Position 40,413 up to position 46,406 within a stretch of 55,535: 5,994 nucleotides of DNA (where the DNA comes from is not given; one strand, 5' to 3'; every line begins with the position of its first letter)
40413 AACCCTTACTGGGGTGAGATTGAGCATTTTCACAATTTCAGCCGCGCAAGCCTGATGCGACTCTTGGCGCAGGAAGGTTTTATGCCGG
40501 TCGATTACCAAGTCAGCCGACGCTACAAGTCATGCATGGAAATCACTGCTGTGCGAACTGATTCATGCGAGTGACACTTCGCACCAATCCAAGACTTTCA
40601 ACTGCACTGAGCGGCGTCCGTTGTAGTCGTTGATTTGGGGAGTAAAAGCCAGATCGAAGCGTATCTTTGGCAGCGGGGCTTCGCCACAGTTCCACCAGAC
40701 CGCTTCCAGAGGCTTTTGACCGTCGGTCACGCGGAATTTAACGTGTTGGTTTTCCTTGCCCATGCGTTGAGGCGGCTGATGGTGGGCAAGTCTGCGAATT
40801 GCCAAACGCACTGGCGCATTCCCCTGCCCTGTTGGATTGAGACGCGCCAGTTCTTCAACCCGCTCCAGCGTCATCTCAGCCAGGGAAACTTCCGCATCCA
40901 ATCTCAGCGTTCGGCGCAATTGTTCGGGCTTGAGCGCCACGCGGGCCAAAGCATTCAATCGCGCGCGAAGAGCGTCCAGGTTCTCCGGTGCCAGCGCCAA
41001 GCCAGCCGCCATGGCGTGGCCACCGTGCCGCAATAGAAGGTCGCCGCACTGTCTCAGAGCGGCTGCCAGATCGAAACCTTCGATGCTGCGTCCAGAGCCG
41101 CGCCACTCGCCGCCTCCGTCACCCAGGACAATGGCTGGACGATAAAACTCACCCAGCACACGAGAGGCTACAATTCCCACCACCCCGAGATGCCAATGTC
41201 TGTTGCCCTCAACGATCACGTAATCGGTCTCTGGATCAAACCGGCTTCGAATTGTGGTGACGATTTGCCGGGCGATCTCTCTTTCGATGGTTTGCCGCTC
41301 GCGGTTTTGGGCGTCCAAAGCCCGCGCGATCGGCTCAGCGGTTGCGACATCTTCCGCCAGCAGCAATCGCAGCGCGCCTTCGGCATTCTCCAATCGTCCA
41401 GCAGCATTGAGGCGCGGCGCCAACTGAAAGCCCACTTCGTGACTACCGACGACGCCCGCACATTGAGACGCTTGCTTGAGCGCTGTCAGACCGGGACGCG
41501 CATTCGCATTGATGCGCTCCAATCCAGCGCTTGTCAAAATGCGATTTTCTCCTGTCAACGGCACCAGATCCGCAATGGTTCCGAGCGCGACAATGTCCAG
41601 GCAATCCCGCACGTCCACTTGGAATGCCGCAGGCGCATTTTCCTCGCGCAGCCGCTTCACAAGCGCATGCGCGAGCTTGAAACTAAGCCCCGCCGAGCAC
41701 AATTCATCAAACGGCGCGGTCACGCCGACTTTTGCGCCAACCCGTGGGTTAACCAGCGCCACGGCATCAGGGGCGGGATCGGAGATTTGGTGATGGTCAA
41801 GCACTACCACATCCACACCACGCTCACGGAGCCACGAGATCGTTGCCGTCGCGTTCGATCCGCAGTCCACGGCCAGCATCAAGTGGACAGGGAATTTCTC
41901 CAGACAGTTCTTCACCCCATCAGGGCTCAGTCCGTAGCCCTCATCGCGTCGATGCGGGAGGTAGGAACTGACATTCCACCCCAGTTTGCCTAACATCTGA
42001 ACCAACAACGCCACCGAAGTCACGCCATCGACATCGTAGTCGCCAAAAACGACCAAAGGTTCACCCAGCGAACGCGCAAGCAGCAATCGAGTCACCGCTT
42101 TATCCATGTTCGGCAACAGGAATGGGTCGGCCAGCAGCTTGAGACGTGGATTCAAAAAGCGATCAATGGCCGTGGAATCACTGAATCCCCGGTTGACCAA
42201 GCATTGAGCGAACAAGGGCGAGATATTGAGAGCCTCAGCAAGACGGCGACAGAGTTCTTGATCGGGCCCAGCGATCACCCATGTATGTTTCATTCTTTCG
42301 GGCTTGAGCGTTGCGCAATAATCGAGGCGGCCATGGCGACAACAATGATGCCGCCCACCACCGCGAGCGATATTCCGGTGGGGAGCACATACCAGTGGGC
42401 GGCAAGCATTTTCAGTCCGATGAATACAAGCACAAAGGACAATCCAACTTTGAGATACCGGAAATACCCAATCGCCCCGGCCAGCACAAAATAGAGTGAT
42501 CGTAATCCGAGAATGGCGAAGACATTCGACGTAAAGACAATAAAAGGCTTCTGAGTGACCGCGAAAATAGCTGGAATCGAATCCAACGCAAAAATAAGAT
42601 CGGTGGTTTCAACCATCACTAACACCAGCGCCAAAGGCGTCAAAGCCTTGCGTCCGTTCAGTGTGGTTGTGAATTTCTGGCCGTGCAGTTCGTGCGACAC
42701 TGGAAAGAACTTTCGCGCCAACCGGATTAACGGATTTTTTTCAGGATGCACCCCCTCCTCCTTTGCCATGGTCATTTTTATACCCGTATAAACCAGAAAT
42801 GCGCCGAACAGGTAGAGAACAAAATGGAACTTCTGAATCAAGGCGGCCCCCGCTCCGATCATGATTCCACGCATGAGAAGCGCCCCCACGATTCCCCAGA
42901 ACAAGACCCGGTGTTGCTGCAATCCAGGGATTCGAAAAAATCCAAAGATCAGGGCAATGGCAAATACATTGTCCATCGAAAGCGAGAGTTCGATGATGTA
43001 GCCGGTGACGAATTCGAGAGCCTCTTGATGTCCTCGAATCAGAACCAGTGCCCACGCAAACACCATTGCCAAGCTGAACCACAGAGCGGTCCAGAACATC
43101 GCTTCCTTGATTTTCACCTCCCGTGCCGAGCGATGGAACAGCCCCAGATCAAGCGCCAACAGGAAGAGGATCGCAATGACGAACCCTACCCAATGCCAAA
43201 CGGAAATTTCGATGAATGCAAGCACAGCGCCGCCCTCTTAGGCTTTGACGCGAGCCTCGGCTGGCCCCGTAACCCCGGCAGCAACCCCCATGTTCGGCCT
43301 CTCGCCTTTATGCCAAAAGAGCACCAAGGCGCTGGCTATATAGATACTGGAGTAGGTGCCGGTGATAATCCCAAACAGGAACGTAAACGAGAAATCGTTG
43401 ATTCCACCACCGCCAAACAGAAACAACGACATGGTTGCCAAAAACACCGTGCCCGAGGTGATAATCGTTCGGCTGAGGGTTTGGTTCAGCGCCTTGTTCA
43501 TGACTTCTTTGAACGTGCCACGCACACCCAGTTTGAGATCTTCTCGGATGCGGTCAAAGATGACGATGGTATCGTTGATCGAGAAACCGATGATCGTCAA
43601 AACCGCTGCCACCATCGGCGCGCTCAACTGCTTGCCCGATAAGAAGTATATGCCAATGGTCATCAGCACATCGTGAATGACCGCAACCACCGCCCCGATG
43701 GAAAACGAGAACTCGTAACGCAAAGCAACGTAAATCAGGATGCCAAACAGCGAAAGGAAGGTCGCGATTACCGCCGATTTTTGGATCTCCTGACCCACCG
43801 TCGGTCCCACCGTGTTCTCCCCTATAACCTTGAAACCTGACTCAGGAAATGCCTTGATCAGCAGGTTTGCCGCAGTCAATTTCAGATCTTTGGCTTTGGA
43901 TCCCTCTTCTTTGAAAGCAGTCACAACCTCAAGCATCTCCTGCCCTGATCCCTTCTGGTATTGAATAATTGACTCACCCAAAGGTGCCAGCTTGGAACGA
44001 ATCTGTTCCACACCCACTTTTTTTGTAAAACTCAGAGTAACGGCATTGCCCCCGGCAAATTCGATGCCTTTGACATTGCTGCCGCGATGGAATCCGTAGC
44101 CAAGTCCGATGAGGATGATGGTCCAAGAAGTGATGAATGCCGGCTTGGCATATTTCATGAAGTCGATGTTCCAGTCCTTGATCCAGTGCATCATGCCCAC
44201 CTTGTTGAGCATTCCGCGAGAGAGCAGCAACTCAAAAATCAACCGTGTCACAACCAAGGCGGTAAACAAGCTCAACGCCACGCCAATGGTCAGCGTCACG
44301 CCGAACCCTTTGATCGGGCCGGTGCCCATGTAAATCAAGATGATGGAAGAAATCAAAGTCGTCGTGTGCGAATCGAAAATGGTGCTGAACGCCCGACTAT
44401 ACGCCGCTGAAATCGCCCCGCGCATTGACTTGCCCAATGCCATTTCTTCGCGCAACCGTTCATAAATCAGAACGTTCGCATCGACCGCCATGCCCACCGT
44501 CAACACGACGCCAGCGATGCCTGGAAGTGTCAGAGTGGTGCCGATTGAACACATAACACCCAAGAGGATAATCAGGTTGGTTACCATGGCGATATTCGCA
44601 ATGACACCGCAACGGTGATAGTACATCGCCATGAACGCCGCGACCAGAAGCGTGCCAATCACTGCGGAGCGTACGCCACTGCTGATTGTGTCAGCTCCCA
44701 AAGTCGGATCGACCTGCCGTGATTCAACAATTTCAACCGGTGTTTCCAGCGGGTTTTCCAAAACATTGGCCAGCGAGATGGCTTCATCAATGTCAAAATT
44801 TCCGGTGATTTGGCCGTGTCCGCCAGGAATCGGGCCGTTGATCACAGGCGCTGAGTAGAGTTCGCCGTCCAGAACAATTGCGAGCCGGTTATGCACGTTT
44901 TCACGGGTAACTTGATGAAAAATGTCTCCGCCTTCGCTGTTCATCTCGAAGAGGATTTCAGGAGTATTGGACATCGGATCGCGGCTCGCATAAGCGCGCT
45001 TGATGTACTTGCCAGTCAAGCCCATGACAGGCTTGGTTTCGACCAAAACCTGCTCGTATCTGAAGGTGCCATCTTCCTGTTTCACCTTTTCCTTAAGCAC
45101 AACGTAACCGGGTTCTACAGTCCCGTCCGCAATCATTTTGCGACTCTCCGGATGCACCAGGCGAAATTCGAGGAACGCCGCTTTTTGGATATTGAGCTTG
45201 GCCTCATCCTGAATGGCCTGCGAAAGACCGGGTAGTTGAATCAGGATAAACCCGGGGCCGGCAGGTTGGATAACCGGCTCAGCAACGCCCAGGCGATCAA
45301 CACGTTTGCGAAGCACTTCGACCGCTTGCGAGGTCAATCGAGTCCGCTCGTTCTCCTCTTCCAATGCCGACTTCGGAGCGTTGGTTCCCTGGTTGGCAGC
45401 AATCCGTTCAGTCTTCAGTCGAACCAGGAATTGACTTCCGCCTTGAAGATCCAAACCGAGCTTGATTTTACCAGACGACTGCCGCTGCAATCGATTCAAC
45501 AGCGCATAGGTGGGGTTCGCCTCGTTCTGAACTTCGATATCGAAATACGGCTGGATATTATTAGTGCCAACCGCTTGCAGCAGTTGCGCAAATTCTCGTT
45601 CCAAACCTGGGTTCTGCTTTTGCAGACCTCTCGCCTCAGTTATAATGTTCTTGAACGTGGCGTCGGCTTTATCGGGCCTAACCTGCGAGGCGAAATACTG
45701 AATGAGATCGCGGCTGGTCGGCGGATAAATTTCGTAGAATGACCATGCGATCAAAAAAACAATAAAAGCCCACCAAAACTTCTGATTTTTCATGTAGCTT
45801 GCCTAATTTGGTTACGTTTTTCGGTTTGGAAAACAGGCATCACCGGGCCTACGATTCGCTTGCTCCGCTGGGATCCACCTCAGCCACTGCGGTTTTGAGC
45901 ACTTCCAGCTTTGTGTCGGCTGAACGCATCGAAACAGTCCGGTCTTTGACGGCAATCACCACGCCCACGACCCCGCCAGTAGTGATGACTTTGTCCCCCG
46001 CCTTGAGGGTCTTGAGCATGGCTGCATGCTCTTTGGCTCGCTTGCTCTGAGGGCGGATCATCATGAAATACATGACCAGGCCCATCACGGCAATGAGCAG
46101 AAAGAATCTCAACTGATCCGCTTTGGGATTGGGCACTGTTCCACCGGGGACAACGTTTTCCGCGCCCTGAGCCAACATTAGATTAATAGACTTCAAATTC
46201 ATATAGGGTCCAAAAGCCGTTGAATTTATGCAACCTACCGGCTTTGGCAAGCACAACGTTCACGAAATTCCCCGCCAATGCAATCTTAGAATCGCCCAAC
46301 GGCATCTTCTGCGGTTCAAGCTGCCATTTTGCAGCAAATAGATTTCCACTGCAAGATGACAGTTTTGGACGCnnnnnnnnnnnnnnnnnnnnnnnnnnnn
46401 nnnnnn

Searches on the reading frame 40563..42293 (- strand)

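Call 81: search_protein_families(library=pfam, proteins=[window:40563-42293:-], max_evalue=0.00001)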
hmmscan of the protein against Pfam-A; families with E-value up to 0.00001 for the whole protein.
window:40563-42293:- (576 aa): 3 families
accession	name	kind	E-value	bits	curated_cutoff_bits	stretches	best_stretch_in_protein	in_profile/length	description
PF17768.7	RecJ_OB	-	5.9e-25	87.8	27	1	465-569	1-107/107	RecJ OB domain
PF01368.27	DHH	-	4e-18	66.3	28.1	1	81-239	3-125/125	DHH family, N-terminal domain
PF02272.25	DHHA1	-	3.4e-13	50.4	25.9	1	359-449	4-99/102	DHHA1 domain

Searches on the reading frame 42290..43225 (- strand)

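Call 81: search_protein_families(library=pfam, proteins=[window:42290-43225:-], max_evalue=0.00001)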
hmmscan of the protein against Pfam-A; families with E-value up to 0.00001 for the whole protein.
window:42290-43225:- (311 aa): 1 family
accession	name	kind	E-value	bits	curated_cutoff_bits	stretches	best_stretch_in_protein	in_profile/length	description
PF03741.22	TerC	-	9.8e-53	179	27.8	1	74-275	2-176/178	Integral membrane protein TerC family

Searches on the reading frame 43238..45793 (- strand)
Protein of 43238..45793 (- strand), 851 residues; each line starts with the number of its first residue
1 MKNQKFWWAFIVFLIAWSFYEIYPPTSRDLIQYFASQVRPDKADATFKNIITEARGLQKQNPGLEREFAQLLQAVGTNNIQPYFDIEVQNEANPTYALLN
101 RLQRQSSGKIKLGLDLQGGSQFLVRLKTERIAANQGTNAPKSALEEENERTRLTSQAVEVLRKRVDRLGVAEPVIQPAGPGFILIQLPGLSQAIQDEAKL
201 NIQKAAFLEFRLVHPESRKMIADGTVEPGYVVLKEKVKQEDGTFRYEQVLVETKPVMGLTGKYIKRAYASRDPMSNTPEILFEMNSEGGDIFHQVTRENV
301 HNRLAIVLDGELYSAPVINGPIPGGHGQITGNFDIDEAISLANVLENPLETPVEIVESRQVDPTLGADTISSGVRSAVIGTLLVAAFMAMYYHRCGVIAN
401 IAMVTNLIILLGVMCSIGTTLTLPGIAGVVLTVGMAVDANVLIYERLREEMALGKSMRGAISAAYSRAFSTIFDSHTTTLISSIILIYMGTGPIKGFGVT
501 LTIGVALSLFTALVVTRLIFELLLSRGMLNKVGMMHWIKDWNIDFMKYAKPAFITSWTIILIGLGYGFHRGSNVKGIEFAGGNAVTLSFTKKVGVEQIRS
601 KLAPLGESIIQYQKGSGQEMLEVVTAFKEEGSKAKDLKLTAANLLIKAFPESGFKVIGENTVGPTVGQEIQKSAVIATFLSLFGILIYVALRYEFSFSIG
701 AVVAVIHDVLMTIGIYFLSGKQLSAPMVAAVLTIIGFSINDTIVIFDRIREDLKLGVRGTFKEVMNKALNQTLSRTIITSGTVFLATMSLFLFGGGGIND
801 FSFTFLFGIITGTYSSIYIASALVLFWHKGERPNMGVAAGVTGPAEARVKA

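Call 81: search_protein_families(library=pfam, proteins=[window:43238-45793:-], max_evalue=0.00001)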
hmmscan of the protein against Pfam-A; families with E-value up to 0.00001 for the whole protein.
window:43238-45793:- (851 aa): 4 families
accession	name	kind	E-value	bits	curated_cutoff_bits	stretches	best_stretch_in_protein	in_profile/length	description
PF02355.23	SecD_SecF_C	-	2.6e-77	258.9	20.5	2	654-829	13-188/189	Protein export membrane protein SecD/SecF, C-terminal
PF22599.2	SecDF_P1_head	-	9.9e-28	96.8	27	1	247-346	11-108/114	SecDF, P1 head subdomain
PF21760.3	SecD_1st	-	6.7e-17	61.1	27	1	155-214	2-59/60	Protein translocase subunit SecDF, P1 domain, N-terminal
PF07549.19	Sec_GG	-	7e-07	29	20.3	0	110-128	8-26/28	SecD/SecF GG Motif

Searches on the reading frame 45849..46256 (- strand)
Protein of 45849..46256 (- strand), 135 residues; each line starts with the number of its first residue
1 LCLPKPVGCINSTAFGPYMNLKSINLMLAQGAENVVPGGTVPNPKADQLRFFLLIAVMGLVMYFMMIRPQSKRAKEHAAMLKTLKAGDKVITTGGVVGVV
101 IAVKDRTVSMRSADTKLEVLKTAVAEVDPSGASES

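Call 35: search_protein_families(library=pfam, proteins=[window:45849-46256:-], max_evalue=0.01)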
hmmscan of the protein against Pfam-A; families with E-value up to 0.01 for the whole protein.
window:45849-46256:- (135 aa): 1 family
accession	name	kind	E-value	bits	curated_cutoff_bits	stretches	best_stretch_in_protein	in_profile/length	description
PF02699.20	YajC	-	5.7e-26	90.6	28.2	1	52-125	3-77/78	Preprotein translocase subunit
